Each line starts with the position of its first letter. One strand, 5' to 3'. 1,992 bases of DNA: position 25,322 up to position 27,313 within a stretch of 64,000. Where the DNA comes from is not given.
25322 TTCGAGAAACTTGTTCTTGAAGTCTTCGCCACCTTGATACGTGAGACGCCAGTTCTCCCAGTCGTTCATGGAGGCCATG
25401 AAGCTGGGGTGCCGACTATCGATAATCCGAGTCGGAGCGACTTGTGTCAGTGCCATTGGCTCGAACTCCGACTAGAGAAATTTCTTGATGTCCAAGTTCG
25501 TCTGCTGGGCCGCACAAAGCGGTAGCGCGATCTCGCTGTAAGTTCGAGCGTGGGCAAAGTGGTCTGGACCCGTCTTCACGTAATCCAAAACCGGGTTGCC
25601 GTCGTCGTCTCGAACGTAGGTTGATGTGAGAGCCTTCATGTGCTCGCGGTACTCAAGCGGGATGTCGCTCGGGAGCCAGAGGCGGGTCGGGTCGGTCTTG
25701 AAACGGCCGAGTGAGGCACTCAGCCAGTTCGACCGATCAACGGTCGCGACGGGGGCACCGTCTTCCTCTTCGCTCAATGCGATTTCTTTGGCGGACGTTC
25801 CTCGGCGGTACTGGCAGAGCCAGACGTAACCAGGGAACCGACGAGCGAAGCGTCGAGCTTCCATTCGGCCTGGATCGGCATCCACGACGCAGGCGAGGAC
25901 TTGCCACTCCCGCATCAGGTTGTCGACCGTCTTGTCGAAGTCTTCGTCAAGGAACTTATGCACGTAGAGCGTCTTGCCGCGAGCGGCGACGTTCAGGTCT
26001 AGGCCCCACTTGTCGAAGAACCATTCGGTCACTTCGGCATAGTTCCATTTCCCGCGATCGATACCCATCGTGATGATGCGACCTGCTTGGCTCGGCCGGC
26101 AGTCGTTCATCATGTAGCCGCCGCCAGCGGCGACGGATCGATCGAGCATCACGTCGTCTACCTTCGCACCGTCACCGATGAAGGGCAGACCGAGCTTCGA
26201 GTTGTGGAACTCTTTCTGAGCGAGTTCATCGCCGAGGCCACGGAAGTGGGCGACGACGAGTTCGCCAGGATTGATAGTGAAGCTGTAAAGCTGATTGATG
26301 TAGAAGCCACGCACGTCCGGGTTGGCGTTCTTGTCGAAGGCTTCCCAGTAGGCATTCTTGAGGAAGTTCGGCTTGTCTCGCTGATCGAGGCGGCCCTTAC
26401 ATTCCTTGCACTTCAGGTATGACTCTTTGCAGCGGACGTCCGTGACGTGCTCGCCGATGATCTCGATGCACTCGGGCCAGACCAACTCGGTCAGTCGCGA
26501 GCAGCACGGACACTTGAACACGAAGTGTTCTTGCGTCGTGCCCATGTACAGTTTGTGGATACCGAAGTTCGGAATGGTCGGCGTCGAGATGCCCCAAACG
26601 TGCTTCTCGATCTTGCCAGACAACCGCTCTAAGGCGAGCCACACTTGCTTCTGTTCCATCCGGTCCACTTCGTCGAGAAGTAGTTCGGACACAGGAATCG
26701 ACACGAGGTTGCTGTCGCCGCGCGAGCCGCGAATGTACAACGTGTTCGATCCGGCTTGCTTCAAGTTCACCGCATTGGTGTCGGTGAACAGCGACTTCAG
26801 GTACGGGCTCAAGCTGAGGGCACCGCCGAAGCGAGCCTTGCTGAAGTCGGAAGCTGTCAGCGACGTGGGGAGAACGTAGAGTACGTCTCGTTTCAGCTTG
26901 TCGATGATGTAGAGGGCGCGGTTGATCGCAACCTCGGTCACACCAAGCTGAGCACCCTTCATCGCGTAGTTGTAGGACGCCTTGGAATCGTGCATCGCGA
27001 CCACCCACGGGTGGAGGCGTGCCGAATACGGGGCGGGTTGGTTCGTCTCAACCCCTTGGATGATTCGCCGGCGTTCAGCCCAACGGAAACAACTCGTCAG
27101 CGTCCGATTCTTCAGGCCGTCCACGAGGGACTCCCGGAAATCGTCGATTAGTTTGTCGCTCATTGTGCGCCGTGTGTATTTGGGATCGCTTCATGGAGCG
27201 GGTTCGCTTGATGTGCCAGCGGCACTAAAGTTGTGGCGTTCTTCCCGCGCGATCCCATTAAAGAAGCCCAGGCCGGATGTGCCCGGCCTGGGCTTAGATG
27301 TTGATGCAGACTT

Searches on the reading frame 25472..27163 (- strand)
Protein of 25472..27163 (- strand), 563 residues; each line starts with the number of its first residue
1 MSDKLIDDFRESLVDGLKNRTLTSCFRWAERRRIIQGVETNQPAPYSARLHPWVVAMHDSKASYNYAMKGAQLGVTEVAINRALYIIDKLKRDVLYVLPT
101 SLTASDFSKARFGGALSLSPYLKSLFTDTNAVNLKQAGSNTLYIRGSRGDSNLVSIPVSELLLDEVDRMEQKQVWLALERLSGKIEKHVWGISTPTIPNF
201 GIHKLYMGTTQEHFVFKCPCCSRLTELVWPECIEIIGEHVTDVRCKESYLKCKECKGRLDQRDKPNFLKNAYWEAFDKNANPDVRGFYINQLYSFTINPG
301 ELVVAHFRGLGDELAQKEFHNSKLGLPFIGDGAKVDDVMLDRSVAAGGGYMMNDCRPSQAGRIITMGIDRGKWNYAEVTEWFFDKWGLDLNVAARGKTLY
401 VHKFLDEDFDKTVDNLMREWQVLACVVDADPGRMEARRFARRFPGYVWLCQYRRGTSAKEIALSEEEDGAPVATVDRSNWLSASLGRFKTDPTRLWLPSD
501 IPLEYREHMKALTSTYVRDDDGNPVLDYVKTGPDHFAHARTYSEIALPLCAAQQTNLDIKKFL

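Call 13: search_protein_families(library=pfam, proteins=[window:25472-27163:-], max_evalue=0.01)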
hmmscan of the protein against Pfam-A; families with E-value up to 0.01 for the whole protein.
window:25472-27163:- (563 aa): 2 families
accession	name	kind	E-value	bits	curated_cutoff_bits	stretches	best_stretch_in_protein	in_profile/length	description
PF05876.18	GpA_ATPase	-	5.1e-26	92.3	25.6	1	44-273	5-247/247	Phage terminase large subunit gpA, ATPase domain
PF20454.4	GpA_nuclease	-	1.3e-08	34.9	22.5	1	285-532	2-267/294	Terminase large subunit gpA, endonuclease domain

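Call 17: find_encoding_contigs(protein=window:25472-27163:-, flank=10000, max_places=6)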
Protein window:25472-27163:- (563 aa): 1 contig read that carries it; 1 place shown.
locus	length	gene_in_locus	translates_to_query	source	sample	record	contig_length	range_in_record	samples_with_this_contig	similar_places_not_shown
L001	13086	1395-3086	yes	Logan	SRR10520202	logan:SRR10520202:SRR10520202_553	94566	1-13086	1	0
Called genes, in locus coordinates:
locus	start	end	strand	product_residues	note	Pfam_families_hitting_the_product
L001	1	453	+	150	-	?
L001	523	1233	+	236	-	-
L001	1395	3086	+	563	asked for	PF05876:GpA_ATPase, PF20454:GpA_nuclease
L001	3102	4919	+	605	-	-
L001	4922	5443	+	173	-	PF20557:DnaT_2 (faint)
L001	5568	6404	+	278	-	-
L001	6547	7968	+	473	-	-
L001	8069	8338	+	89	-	-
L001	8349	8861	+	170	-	-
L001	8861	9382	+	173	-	-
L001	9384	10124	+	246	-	-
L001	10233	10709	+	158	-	-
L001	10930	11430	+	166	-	-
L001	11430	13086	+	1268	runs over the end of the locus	PF10145:PhageMin_Tail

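Call 18: find_related_loci(query=window:25472-27163:-, collection=viral_contigs, flank=10000)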
Query window:25472-27163:- (563 aa) in viral_contigs; peptide patterns used: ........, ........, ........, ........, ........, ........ (x = any residue, [..] = any of these).
8 stretches matched a pattern; 7 encode a relative of the query (tblastn E <= 1e-3); 7 distinct loci.
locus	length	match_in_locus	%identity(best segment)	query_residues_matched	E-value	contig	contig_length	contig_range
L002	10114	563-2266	72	1-563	0e+0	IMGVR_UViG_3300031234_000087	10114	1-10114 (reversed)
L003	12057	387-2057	68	1-560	0e+0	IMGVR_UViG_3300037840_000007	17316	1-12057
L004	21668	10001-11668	69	1-560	0e+0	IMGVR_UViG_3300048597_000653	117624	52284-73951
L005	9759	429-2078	65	5-563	0e+0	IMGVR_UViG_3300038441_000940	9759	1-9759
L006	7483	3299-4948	65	5-563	0e+0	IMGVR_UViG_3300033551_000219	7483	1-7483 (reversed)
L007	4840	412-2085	62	1-563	0e+0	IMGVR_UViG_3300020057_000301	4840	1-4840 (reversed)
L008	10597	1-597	41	365-562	7e-41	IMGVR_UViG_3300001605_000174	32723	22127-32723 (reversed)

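Call 28: search_dna_similar(query=window:25472-27163:-, collection=phages, mode=protein, max_rows=15)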
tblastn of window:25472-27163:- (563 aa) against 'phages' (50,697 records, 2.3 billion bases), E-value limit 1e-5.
Records with a match: 865; places in all: 866; records where one place covers at least 80% of the query: 525.
Best place of each record, by identity: <60% 865.
By first word of the organism name: Staphylococcus 295; Bacillus 236; Enterococcus 61; Listeria 54; Vibrio 40; Lactobacillus 26; Bacteriophage 22; Wolbachia 12; Pseudomonas 11; Rhodobacter 11; and 43 more.
By host as written in the record: Staphylococcus aureus 100; - 90; Listeria monocytogenes 43; Bacillus cereus 26; Bacillus subtilis 26; Staphylococcus sp. 21; Bacillus thuringiensis subsp. kurstaki 20; Enterococcus faecalis 20; and 247 more.
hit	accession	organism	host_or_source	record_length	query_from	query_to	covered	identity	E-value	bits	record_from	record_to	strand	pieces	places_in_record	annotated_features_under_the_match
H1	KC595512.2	Bacillus phage JL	Bacillus cereus BGSC 6E1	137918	28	558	94%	24.6%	3e-22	107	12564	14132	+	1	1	although not included in this record, this repeat region also exists ... | terminase large subunit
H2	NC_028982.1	Bacillus phage JL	Bacillus cereus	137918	28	558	94%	24.6%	3e-22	107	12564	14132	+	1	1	although not included in this record, this repeat region also exists ... | terminase large subunit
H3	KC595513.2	Bacillus phage Shanette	Bacillus cereus BGSC 6E1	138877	28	558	94%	24.3%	4e-22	107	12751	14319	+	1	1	although not included in this record, this repeat region also exists ... | terminase large subunit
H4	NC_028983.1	Bacillus phage Shanette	Bacillus cereus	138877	28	558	94%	24.3%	4e-22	107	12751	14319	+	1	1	although not included in this record, this repeat region also exists ... | terminase large subunit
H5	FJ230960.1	Bacillus phage SPO1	Bacillus subtilis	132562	3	547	97%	23.7%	1e-21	105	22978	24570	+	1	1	2.11: gp2.11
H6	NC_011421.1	Bacillus phage SPO1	Bacillus subtilis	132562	3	547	97%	23.7%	1e-21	105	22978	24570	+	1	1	2.11: terminase large subunit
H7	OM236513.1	Bacillus phage SP82G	Bacillus subtilis BEST7003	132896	3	547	97%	23.7%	1e-21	105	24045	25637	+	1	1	terminase large subunit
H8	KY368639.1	Bacillus phage vB_BsuM-Goe2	Bacillus subtilis Goe2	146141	3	547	97%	23.7%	1e-21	105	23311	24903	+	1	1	terminase large subunit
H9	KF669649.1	Bacillus phage CampHawk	Bacillus subtilis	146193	3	547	97%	23.7%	1e-21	105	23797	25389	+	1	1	terminase large subunit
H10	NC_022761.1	Bacillus phage CampHawk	Bacillus subtilis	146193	3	547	97%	23.7%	1e-21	105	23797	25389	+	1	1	terminase large subunit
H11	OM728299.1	Bacillus phage vB_BsuM-Goe19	Bacillus subtilis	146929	3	547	97%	23.7%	1e-21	105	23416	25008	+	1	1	hypothetical protein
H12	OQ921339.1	Bacillus phage SPO1L4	Bacillus subtilis BEST7003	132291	3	547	97%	23.6%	2e-23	111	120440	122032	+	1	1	hypothetical protein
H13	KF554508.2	Bacillus phage CP-51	Bacillus cereus HER1399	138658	28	558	94%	24.2%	3e-22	107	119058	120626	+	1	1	putative large terminase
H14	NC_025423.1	Bacillus phage CP-51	Bacillus cereus HER1399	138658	28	558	94%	24.2%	3e-22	107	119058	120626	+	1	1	terminase large subunit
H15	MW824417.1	Vibrio phage 264E42.1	Vibrio crassostreae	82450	27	552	93%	24.3%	6e-20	100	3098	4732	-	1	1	hypothetical protein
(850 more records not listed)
